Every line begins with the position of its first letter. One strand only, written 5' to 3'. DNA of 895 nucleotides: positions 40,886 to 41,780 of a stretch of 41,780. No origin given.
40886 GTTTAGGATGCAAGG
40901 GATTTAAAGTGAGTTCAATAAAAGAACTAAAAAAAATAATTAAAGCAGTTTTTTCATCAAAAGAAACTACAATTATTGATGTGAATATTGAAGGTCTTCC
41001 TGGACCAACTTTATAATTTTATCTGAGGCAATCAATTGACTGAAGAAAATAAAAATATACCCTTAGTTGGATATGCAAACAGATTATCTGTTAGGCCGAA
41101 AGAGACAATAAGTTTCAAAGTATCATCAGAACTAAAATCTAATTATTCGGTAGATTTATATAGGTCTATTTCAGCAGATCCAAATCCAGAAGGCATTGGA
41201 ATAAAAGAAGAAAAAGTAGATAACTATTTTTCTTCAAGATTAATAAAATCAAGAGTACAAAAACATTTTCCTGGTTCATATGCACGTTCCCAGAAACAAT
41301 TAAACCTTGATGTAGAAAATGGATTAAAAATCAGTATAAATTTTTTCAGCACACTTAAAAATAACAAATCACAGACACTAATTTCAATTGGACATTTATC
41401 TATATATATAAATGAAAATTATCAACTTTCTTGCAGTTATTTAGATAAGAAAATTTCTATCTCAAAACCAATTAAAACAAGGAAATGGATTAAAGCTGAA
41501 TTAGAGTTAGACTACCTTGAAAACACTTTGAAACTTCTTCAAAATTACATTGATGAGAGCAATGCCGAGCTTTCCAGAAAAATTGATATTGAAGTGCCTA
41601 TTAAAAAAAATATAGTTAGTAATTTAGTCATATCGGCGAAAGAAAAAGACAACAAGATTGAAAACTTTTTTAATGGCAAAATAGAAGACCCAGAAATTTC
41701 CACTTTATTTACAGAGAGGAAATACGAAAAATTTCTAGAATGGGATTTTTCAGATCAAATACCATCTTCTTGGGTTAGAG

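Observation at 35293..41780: Uncharacterised divergent gene cluster: TauE-family permease / DMT transporter / DegT aminotransferase facing tauD / ThDP enzyme / DMFase-like protein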

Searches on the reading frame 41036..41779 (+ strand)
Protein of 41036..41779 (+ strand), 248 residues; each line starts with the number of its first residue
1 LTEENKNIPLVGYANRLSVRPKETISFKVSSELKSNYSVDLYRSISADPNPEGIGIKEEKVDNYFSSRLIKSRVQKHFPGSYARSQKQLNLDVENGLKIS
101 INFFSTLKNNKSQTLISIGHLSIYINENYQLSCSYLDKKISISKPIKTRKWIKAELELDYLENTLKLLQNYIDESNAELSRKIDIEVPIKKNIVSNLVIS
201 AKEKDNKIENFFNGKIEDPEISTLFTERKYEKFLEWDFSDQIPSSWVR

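Call 6: search_protein_families(library=pfam, proteins=[window:41036-41779:+], max_evalue=0.01)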
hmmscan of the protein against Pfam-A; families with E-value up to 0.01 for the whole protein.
window:41036-41779:+ (248 aa): 0 families

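Call 7: search_solved_structures(query=window:41036-41779:+, max_evalue=10, show_alignments=2)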
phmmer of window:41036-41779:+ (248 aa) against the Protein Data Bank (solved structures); distinct sequences matched with E-value up to 10: 7.
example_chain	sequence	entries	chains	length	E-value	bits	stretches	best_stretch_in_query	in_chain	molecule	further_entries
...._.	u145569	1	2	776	5.1e-09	39.4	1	7-85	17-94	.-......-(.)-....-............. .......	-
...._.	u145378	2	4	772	6.3e-09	39.2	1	8-85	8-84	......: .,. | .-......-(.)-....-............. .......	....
6lvd_A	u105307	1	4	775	1.3e-05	28.3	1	6-107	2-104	N,N-dimethylformamidase large subunit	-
6lvb_A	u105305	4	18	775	1.4e-05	28.3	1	6-107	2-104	N,N-dimethylformamidase large subunit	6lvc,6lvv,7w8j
6lve_A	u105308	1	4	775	1.4e-05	28.3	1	6-107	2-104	N,N-dimethylformamidase large subunit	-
7sh2_H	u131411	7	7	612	0.45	13.5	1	113-206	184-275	DNA damage checkpoint protein DDC1 | DDC1 isoform 1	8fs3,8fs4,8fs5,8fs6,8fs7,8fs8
7sgz_H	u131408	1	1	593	0.46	13.4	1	112-206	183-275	DNA Damage Checkpoint protein DDC1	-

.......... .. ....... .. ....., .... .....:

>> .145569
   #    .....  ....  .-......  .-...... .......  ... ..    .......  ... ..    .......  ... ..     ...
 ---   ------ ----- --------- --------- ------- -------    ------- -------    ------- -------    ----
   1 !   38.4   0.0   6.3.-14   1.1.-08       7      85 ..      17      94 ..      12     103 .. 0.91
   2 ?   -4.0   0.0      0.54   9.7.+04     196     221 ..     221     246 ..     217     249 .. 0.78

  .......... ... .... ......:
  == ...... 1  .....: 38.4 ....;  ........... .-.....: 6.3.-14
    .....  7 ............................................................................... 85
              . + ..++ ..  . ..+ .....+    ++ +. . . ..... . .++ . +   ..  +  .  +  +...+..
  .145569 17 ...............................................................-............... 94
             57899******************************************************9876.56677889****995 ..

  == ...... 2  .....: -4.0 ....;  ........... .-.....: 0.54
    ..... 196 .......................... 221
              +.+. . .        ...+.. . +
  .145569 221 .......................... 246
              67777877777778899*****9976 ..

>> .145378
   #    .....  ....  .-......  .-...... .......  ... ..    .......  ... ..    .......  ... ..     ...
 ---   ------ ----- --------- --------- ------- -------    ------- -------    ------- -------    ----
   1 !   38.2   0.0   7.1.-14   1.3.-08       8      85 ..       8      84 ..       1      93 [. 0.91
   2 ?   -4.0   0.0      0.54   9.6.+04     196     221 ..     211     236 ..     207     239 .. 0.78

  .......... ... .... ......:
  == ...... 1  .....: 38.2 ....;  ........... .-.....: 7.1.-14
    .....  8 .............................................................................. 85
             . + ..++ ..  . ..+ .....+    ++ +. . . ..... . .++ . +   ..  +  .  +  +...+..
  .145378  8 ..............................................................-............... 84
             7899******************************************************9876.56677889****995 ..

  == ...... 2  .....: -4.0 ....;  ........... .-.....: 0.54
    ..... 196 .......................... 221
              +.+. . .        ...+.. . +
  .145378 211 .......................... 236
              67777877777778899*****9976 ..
